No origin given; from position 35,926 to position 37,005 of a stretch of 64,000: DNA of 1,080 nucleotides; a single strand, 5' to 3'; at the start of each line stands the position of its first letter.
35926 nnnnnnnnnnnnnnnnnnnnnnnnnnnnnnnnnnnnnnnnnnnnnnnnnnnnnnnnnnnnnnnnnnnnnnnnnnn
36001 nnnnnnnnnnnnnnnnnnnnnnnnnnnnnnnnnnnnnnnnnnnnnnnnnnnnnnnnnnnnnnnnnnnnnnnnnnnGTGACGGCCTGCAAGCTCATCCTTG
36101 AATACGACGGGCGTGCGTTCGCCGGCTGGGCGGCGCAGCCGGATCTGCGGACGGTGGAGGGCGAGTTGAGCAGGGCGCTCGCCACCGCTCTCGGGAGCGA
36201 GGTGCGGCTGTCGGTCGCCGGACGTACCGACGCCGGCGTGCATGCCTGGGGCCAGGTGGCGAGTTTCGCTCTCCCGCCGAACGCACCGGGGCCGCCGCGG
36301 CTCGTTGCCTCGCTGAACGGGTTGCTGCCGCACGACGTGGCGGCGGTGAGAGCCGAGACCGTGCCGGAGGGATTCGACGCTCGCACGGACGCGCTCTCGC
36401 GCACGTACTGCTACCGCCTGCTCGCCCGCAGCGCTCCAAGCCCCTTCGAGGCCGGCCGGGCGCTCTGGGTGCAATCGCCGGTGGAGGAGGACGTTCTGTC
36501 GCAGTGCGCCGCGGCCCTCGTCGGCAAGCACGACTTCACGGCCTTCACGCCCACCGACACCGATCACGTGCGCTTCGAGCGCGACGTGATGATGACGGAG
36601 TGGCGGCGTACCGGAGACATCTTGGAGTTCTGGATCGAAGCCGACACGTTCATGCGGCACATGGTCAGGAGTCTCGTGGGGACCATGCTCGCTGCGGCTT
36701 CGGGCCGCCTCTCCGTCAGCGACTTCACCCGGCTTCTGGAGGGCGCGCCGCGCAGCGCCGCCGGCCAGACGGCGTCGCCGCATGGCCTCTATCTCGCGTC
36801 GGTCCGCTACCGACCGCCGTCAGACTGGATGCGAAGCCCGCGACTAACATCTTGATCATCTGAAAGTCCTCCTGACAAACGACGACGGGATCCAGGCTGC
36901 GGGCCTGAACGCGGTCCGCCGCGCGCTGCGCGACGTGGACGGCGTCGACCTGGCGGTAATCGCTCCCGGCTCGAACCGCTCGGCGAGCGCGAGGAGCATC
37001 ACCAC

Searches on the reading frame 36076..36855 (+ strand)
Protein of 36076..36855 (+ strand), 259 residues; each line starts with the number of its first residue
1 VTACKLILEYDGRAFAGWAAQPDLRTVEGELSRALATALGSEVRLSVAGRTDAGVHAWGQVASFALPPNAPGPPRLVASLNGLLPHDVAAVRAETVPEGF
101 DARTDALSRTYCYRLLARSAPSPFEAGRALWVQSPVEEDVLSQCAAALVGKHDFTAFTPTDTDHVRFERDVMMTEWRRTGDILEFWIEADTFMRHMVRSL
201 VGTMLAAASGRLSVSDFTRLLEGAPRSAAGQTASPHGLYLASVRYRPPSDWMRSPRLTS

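Call 25: find_homologous_proteins(query=window:36076-36855:+, max_evalue=1e-30)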
Query window:36076-36855:+ (259 aa): 7995 proteins with E <= 1e-30 among 8000 candidates; the best 120 are listed.
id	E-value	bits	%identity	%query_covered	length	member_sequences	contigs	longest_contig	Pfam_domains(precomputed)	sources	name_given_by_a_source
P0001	9.7e-169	577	100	100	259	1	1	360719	PF01416.26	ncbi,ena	-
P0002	5.1e-111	388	74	93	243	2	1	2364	PF01416.26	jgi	jgi:tRNA pseudouridine38-40 synthase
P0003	4.5e-108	379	71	96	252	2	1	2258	PF01416.26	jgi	jgi:tRNA pseudouridine38-40 synthase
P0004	6.8e-107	375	69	95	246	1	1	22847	PF01416.26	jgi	jgi:tRNA pseudouridine38-40 synthase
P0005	7.6e-107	375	71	95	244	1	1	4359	PF01416.26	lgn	-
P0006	3.3e-106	373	71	95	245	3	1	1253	PF01416.26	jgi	jgi:tRNA pseudouridine38-40 synthase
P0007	4.1e-106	372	69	95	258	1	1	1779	PF01416.26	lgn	-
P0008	4.3e-106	372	70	95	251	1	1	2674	PF01416.26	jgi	jgi:tRNA pseudouridine38-40 synthase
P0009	7.8e-106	371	71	95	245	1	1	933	PF01416.26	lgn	-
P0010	1.3e-104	367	69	95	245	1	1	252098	PF01416.26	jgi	jgi:tRNA pseudouridine38-40 synthase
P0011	1.3e-104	367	70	95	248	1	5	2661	PF01416.26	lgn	-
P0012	2.0e-104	367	70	95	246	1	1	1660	PF01416.26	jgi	jgi:tRNA pseudouridine38-40 synthase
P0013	3.2e-104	366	69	95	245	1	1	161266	PF01416.26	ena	-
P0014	4.6e-104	366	71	94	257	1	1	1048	PF01416.26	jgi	jgi:tRNA pseudouridine38-40 synthase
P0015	4.6e-104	366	71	95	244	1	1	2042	PF01416.26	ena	-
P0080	2.2e-97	344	64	93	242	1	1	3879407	PF01416.26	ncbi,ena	-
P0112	7.6e-95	335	66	95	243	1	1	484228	PF01416.26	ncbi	-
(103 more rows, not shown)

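Call 26: find_encoding_contigs(protein=P0001, flank=10000, max_places=5)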
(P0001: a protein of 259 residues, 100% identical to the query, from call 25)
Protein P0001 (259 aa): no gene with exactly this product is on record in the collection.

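Call 27: find_encoding_contigs(protein=P0010, flank=10000, max_places=3)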
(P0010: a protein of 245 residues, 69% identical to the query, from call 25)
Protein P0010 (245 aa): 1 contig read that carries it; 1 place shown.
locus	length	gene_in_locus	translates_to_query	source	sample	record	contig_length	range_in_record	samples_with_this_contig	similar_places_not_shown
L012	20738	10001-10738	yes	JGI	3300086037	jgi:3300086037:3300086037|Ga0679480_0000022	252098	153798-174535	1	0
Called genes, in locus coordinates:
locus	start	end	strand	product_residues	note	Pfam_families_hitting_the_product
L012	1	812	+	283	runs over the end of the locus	PF00281:Ribosomal_L5, PF00673:Ribosomal_L5_C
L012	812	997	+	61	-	PF00253:Ribosomal_S14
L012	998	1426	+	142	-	PF00410:Ribosomal_S8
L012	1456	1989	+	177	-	PF00347:Ribosomal_L6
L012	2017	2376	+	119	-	PF00861:Ribosomal_L18p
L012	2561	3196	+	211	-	PF00333:Ribosomal_S5, PF03719:Ribosomal_S5_C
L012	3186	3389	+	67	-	PF00327:Ribosomal_L30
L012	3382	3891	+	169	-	PF00828:Ribosomal_L27A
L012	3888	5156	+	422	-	PF00344:SecY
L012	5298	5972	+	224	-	PF13238:AAA_18 (faint), PF13671:AAA_33 (weak), PF00406:ADK, PF13207:AAA_17, PF05191:ADK_lid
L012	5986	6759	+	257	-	PF00557:Peptidase_M24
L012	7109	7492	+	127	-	PF00416:Ribosomal_S13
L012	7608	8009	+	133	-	PF00411:Ribosomal_S11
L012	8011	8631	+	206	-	PF00163:Ribosomal_S4, PF01479:S4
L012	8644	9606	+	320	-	PF01193:RNA_pol_L, PF01000:RNA_pol_A_bac, PF03118:RNA_pol_A_CTD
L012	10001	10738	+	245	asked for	PF01416:PseudoU_synth_1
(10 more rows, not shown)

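Call 28: find_encoding_contigs(protein=P0080, flank=10000, max_places=3)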
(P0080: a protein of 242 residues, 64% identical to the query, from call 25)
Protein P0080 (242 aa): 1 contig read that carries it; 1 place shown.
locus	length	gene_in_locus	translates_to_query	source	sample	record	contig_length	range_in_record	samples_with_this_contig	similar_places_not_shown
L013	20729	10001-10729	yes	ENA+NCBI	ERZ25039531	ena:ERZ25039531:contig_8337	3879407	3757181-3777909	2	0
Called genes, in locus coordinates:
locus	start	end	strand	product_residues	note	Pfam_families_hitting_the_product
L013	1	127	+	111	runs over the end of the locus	PF00467:KOW, PF23287:KOW7_SPT5 (faint), PF17136:ribosomal_L24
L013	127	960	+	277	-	PF00281:Ribosomal_L5, PF00673:Ribosomal_L5_C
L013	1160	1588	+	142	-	PF00410:Ribosomal_S8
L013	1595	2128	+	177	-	PF00347:Ribosomal_L6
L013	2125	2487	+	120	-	PF00861:Ribosomal_L18p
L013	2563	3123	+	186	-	PF00333:Ribosomal_S5, PF03719:Ribosomal_S5_C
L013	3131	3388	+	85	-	PF00327:Ribosomal_L30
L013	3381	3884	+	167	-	PF00828:Ribosomal_L27A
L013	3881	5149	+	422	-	PF00344:SecY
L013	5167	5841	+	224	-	PF13238:AAA_18 (weak), PF13671:AAA_33 (weak), PF00406:ADK, PF13207:AAA_17, PF05191:ADK_lid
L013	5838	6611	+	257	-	PF00557:Peptidase_M24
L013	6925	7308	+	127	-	PF00416:Ribosomal_S13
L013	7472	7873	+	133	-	PF00411:Ribosomal_S11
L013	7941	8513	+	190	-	PF00163:Ribosomal_S4, PF22421:SYY_C-terminal (weak), PF01479:S4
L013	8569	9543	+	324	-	PF01193:RNA_pol_L, PF14520:HHH_5 (faint), PF01000:RNA_pol_A_bac, PF03118:RNA_pol_A_CTD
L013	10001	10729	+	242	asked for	PF01416:PseudoU_synth_1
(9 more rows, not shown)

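Call 55: list_cluster_members(proteins=[P0001, P0080, P0112])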
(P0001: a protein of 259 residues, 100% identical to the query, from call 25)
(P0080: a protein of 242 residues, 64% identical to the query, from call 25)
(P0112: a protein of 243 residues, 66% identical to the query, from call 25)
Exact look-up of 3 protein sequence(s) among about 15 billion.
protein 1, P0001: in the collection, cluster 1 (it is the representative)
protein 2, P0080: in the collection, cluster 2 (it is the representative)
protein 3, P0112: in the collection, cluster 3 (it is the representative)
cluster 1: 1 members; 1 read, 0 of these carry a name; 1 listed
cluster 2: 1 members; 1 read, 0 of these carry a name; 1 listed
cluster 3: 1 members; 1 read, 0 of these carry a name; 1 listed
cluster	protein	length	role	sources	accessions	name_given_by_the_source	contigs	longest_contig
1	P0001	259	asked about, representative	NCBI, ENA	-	-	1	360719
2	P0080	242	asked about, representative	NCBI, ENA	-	-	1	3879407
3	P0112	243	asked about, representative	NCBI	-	-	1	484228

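Call 56: find_encoding_contigs(protein=P0002, flank=10000, max_places=3)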
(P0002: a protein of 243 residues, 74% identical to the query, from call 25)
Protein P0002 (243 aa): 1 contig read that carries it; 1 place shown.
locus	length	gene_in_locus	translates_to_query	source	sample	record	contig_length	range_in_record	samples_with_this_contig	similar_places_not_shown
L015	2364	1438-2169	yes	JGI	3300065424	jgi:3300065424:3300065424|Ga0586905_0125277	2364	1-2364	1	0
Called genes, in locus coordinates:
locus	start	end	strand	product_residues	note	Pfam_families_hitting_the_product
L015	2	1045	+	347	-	?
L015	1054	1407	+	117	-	PF01196:Ribosomal_L17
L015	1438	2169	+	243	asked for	PF01416:PseudoU_synth_1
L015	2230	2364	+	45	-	?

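Call 57: find_encoding_contigs(protein=P0004, flank=10000, max_places=3)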
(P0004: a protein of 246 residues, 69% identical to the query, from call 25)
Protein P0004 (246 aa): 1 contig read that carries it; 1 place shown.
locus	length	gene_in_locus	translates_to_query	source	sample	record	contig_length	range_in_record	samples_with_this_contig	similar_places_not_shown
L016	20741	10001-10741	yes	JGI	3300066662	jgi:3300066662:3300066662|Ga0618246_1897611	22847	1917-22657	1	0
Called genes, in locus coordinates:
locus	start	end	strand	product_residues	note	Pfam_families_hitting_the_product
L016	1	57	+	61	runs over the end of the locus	PF00253:Ribosomal_S14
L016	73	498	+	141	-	PF00410:Ribosomal_S8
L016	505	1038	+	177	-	PF00347:Ribosomal_L6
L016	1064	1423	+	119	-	PF00861:Ribosomal_L18p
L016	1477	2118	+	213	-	PF00333:Ribosomal_S5, PF03719:Ribosomal_S5_C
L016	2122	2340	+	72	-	PF00327:Ribosomal_L30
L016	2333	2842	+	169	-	PF00828:Ribosomal_L27A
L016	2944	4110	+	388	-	PF00344:SecY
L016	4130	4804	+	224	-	PF13238:AAA_18 (weak), PF00406:ADK, PF13207:AAA_17, PF05191:ADK_lid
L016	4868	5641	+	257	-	PF00557:Peptidase_M24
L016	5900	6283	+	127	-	PF00416:Ribosomal_S13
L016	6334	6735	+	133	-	PF00411:Ribosomal_S11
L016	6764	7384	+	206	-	PF00163:Ribosomal_S4, PF22421:SYY_C-terminal (weak), PF01479:S4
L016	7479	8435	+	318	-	PF01193:RNA_pol_L, PF14520:HHH_5 (faint), PF01000:RNA_pol_A_bac, PF03118:RNA_pol_A_CTD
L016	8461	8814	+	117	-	PF01196:Ribosomal_L17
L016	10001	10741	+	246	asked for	PF01416:PseudoU_synth_1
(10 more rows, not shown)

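Call 58: find_encoding_contigs(protein=P0005, flank=10000, max_places=3)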
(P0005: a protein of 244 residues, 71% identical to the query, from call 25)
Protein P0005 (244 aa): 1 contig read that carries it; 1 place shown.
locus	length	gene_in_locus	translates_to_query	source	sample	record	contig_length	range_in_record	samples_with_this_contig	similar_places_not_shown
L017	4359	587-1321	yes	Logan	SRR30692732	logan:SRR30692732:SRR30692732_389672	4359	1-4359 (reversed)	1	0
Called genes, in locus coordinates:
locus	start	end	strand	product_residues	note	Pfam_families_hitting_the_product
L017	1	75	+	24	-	?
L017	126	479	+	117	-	PF01196:Ribosomal_L17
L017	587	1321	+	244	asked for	PF01416:PseudoU_synth_1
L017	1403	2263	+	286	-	PF01975:SurE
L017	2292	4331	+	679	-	PF22745:Nlig-Ia, PF01653:DNA_ligase_aden, PF03120:OB_DNA_ligase, PF03119:DNA_ligase_ZBD, PF12826:HHH_2, PF14520:HHH_5 (weak), PF00533:BRCT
